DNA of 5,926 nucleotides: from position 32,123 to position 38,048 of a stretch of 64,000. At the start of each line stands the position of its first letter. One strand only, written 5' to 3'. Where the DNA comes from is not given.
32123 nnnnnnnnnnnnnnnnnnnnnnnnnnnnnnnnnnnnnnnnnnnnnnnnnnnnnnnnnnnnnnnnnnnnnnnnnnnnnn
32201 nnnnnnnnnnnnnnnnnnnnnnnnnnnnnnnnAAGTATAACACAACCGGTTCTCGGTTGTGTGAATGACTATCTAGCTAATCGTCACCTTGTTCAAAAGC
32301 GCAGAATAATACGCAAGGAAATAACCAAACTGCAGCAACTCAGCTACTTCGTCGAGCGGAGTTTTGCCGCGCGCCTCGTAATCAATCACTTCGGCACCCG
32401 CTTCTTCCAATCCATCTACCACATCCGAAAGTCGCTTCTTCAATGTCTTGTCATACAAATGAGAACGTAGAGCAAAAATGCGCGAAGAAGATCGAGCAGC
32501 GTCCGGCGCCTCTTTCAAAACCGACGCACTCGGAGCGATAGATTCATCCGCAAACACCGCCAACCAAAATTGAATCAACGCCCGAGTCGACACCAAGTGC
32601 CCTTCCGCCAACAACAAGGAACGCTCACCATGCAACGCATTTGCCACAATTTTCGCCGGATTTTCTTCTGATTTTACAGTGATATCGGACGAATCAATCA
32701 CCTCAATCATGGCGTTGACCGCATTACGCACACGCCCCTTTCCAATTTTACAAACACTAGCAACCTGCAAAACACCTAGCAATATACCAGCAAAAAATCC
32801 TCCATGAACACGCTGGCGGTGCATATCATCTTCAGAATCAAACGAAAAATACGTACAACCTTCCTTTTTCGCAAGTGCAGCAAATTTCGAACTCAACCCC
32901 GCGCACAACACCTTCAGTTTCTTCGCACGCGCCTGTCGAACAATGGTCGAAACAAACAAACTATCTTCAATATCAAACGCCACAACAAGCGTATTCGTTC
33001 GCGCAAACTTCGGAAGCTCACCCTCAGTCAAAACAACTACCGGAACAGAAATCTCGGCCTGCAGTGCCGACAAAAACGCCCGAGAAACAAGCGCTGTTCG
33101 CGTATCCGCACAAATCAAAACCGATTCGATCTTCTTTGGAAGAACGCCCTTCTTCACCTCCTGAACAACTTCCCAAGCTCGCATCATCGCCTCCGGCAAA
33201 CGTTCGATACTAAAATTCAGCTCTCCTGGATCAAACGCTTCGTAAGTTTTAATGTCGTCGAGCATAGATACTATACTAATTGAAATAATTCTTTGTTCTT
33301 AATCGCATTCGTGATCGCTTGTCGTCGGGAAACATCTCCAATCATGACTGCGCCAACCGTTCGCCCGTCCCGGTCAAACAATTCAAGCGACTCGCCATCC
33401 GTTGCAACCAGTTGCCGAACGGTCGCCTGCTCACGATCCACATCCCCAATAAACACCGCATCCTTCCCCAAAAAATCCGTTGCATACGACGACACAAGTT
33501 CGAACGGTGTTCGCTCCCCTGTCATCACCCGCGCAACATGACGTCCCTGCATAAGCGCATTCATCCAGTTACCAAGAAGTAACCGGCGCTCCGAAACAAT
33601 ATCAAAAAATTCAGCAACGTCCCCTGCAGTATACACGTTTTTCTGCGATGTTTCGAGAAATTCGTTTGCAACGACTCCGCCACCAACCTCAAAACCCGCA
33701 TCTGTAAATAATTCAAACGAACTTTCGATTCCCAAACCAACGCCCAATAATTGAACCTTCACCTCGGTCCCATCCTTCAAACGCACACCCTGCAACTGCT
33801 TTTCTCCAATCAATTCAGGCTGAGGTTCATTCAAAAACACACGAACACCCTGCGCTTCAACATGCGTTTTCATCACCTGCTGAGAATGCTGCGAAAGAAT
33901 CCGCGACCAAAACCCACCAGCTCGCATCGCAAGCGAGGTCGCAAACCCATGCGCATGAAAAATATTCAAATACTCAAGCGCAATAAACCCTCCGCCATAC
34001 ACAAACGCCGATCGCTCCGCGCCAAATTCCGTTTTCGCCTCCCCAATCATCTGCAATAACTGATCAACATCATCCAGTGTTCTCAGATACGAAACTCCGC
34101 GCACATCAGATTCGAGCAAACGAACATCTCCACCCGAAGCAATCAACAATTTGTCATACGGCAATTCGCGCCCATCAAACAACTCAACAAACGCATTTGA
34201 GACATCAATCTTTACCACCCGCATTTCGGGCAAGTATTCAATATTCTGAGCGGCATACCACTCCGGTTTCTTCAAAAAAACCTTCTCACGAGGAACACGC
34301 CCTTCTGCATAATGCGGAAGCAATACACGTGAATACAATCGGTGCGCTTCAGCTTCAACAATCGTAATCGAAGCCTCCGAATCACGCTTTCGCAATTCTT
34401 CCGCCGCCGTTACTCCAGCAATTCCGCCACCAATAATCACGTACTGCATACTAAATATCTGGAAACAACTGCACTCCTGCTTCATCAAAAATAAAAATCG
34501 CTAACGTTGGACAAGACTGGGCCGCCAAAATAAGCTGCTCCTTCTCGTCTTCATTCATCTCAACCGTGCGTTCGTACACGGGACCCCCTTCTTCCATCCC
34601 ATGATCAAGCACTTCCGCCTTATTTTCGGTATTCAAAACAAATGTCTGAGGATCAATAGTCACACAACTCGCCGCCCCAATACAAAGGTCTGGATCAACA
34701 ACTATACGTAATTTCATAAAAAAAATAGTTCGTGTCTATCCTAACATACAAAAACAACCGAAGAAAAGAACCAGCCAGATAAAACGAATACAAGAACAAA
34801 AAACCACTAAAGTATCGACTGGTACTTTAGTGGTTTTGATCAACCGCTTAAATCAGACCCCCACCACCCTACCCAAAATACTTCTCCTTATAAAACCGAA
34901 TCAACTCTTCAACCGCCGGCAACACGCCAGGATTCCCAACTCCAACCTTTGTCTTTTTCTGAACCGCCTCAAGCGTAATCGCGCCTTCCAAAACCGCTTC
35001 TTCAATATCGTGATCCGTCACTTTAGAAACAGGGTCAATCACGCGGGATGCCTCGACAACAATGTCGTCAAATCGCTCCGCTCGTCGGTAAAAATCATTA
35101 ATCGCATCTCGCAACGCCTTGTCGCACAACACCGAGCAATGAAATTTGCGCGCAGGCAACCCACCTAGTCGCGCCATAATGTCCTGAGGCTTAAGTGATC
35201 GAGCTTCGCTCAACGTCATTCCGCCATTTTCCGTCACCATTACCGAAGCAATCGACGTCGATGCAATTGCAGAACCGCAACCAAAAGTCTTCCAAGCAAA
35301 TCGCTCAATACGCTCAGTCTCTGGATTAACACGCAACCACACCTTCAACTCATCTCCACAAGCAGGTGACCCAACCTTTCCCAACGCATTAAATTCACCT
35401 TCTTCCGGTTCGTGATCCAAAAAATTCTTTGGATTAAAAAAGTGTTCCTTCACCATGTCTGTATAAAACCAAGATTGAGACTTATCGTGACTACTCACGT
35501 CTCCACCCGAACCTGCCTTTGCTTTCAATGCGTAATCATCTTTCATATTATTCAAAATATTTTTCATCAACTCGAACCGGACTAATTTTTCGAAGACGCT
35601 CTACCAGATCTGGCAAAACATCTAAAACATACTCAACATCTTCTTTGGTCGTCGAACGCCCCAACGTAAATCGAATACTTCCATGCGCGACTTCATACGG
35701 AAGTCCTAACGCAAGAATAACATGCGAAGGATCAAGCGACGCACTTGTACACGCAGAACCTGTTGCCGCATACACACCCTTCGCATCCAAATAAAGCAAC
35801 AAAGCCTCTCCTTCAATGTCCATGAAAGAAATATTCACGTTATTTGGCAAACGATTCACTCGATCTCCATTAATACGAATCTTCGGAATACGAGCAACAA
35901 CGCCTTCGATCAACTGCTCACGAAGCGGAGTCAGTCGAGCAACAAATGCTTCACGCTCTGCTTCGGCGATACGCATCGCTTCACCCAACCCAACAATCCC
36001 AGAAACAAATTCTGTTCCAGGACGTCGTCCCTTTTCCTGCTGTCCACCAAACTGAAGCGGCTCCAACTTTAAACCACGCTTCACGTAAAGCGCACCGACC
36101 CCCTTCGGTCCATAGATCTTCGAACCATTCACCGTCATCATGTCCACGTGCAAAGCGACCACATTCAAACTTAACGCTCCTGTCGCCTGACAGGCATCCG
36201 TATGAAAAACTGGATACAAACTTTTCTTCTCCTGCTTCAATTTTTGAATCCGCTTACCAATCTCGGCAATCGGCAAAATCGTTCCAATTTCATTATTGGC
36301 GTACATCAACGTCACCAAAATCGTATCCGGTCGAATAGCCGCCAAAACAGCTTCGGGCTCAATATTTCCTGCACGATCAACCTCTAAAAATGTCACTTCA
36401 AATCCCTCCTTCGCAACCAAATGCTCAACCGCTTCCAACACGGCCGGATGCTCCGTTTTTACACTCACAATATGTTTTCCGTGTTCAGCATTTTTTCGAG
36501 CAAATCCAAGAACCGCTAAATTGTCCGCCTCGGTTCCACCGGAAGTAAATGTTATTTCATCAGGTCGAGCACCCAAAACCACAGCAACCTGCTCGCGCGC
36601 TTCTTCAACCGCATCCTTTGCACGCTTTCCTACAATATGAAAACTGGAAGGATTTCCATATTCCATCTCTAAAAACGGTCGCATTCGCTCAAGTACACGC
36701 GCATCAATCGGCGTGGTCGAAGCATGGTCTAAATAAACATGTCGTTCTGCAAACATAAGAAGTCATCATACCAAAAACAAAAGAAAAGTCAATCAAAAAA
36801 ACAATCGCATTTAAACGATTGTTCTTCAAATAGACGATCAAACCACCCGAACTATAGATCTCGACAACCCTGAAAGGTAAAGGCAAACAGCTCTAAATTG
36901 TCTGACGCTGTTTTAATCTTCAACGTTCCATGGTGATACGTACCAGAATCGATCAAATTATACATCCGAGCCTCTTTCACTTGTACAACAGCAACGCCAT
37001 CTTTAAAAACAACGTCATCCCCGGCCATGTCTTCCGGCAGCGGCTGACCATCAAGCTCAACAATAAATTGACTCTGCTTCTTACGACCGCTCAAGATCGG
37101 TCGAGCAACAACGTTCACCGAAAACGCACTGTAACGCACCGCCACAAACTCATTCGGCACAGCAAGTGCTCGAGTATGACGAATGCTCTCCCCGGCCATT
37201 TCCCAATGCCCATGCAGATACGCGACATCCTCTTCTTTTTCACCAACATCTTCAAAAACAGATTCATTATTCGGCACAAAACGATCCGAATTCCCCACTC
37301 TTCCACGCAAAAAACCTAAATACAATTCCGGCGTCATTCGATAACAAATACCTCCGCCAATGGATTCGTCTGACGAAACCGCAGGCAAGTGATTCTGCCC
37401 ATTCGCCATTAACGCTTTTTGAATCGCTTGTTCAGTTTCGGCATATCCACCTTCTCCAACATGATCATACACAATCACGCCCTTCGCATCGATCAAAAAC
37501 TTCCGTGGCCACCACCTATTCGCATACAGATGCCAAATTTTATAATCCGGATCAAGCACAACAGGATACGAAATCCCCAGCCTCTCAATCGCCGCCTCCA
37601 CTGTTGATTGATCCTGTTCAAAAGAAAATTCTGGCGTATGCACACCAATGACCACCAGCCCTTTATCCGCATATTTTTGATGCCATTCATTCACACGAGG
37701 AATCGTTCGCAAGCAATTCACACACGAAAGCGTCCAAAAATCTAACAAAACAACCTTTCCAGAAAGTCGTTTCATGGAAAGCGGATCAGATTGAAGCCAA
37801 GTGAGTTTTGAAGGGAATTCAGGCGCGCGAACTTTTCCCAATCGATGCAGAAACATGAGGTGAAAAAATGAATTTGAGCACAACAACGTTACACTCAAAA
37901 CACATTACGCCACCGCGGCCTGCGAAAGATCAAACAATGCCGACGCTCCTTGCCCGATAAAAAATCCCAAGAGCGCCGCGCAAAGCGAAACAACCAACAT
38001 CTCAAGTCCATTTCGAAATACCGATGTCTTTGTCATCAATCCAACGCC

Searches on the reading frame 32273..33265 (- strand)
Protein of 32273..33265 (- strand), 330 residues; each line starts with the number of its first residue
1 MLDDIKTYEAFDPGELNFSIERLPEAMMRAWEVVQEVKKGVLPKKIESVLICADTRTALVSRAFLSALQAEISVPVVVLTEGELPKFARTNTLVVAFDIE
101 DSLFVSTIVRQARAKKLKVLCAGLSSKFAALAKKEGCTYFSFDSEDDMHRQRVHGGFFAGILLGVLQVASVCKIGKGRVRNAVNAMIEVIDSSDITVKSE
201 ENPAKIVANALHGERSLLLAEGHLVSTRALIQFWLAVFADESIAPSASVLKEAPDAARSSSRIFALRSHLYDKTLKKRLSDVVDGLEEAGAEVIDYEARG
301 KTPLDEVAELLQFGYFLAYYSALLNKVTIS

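Call 12: search_protein_families(library=pfam, proteins=[window:32273-33265:-], max_evalue=0.001)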
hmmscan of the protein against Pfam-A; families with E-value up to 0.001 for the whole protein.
window:32273-33265:- (330 aa): 1 family
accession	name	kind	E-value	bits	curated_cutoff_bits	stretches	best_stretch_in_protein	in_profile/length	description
PF10432.14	bact-PGI_C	-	1e-06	29.2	24.5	1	252-327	61-136/151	Bacterial phospho-glucose isomerase C-terminal SIS domain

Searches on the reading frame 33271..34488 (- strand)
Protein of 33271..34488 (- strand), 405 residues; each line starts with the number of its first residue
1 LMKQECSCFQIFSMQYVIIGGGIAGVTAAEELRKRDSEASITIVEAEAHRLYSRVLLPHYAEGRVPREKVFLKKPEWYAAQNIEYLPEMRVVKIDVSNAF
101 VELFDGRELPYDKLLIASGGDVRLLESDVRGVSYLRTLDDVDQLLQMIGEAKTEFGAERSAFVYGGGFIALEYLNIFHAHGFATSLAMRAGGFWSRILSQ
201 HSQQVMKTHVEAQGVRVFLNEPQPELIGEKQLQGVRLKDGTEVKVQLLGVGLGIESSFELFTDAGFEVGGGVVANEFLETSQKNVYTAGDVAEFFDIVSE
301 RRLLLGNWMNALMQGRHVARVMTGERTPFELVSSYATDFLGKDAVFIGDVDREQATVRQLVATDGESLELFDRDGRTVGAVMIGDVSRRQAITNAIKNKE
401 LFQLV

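Call 12: search_protein_families(library=pfam, proteins=[window:33271-34488:-], max_evalue=0.001)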
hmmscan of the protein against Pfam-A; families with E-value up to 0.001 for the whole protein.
window:33271-34488:- (405 aa): 8 families
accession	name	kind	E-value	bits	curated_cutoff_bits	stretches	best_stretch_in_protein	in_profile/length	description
PF07992.20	Pyr_redox_2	-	7e-45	154.1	26.1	1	14-315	1-291/291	Pyridine nucleotide-disulphide oxidoreductase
PF00070.33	Pyr_redox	-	2.8e-12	47.4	22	1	161-239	2-81/82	Pyridine nucleotide-disulphide oxidoreductase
PF18267.7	Rubredoxin_C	-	8.8e-06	26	25.9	1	347-399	15-69/70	Rubredoxin NAD+ reductase C-terminal domain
PF13450.12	NAD_binding_8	-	2.1e-05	25.1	21.9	1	18-49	1-30/68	NAD(P)-binding Rossmann-like domain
PF01266.30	DAO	-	5.6e-05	23.3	27.9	1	16-47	2-31/353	FAD dependent oxidoreductase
PF04820.20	Trp_halogenase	-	0.00062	19.2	21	0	17-48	3-36/458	Tryptophan halogenase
PF13454.12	NAD_binding_9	-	0.00084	19.8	21.8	0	17-49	1-34/155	FAD-NAD(P)-binding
PF03486.20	HI0933_like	-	0.00086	19.3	50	0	15-46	2-31/244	HI0933-like protein Rossmann domain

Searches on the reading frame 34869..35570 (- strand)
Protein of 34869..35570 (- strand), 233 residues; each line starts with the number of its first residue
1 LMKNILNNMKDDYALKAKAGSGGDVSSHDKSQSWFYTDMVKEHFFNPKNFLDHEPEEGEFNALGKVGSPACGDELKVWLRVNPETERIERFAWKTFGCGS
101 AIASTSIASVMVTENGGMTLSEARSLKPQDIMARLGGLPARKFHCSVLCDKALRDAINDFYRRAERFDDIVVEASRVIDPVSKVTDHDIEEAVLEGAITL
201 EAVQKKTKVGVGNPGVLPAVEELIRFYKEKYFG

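Call 12: search_protein_families(library=pfam, proteins=[window:34869-35570:-], max_evalue=0.001)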
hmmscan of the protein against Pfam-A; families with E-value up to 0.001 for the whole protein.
window:34869-35570:- (233 aa): 2 families
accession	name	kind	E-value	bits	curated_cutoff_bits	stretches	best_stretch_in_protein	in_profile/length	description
PF01592.21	NifU_N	-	7.2e-33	113.9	22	1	36-164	2-124/127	NifU-like N terminal domain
PF04324.20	Fer2_BFD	-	9.8e-05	23.1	26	1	183-212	7-36/50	BFD-like [2Fe-2S] binding domain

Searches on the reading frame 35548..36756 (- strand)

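Call 12: search_protein_families(library=pfam, proteins=[window:35548-36756:-], max_evalue=0.001)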
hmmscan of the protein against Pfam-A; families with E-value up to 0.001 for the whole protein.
window:35548-36756:- (402 aa): 2 families
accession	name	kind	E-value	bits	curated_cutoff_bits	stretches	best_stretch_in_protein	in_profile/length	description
PF00266.25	Aminotran_5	-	2.4e-76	257.6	21.5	1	7-377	1-371/371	Aminotransferase class-V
PF01212.27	Beta_elim_lyase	-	3e-06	27.2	27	1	50-213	34-199/288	Beta-eliminating lyase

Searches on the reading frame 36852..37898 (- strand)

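Call 12: search_protein_families(library=pfam, proteins=[window:36852-37898:-], max_evalue=0.001)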
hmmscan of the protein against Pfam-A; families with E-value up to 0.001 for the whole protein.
window:36852-37898:- (348 aa): 4 families
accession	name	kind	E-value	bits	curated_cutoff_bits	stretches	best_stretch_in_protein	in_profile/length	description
PF17991.7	Thioredoxin_10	-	2.2e-18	67.6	27.1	1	189-342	1-141/142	Thioredoxin like C-terminal domain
PF08534.16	Redoxin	-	7.4e-15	55.5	26.6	1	25-151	6-137/148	Redoxin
PF00578.27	AhpC-TSA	-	4.6e-14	52.9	26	1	25-144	5-123/124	AhpC/TSA family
PF13905.12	Thioredoxin_8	-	6.4e-09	36.5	27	1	47-140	1-92/94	Thioredoxin-like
